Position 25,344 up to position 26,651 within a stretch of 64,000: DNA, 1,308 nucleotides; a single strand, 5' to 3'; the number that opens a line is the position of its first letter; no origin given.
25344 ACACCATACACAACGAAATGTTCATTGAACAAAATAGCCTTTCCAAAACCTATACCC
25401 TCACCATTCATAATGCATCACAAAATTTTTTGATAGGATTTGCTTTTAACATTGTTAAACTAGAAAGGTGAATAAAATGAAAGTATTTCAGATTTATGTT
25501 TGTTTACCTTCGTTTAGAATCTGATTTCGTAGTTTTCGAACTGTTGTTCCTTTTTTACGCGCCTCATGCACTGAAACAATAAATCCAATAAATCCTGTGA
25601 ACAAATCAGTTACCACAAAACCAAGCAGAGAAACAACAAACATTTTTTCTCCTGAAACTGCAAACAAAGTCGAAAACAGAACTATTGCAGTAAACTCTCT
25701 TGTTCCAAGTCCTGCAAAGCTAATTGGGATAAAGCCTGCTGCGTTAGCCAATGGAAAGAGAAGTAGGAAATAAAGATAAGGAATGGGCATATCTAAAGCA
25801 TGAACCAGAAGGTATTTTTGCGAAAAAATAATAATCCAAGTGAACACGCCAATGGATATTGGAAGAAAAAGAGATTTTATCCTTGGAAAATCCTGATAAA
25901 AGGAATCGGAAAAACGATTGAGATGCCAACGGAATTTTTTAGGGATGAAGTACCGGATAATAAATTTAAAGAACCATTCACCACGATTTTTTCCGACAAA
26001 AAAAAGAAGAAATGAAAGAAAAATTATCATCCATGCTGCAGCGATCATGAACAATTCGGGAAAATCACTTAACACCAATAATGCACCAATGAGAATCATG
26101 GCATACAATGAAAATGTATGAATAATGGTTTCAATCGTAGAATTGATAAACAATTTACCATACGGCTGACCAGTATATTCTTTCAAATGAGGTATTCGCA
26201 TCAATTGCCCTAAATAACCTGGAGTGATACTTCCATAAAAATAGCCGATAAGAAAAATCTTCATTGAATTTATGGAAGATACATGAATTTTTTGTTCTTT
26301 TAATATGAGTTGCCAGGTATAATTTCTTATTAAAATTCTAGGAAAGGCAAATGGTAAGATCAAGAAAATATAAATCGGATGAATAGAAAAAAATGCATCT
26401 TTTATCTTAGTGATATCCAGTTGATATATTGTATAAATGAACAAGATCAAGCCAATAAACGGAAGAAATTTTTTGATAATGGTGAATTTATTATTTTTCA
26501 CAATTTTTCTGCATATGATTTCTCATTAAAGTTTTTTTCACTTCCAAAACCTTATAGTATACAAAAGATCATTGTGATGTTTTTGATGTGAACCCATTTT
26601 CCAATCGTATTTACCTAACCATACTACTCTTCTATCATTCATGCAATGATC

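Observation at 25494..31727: Cluster pairing PaaK/CapK-like adenylating enzymes with standalone flippase-like (LPG-synthase-TM) proteins, an AlkP-family phosphodiesterase and an SDR: possible tRNA-independent lipid or glycan acylation module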

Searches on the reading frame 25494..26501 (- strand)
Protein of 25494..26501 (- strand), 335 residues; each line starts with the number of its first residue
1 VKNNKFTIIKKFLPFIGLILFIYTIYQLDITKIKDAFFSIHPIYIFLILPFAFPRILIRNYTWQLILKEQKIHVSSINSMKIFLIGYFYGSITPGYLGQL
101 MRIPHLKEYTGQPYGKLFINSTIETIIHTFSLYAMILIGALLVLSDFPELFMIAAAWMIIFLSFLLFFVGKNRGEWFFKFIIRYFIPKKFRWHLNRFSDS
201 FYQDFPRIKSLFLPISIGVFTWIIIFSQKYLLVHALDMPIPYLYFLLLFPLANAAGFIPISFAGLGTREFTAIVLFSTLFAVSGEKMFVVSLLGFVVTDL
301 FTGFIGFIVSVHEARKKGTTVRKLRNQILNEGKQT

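Call 3: search_protein_families(library=pfam, proteins=[window:25494-26501:-], max_evalue=0.01)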
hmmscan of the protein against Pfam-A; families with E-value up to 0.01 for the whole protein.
window:25494-26501:- (335 aa): 1 family
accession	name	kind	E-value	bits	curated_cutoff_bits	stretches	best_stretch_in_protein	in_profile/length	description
PF03706.18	LPG_synthase_TM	-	1.4e-33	117.2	33.4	1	16-306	7-302/302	Lysylphosphatidylglycerol synthase TM region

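Call 6: search_protein_families(library=ncbifam, proteins=[window:25494-26501:-], max_evalue=0.1)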
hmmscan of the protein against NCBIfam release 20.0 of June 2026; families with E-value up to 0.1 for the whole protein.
window:25494-26501:- (335 aa): 2 families
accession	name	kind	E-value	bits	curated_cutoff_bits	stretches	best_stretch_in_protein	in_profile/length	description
TIGR00374.1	TIGR00374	subfamily_domain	2.8e-23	82.9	43.2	1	18-314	9-314/323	flippase-like domain-containing protein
NF053789.1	GlcN_PG_flip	equivalog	0.00056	19.3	320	1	61-281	55-287/327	glucosaminyl phosphatidylglycerol flippase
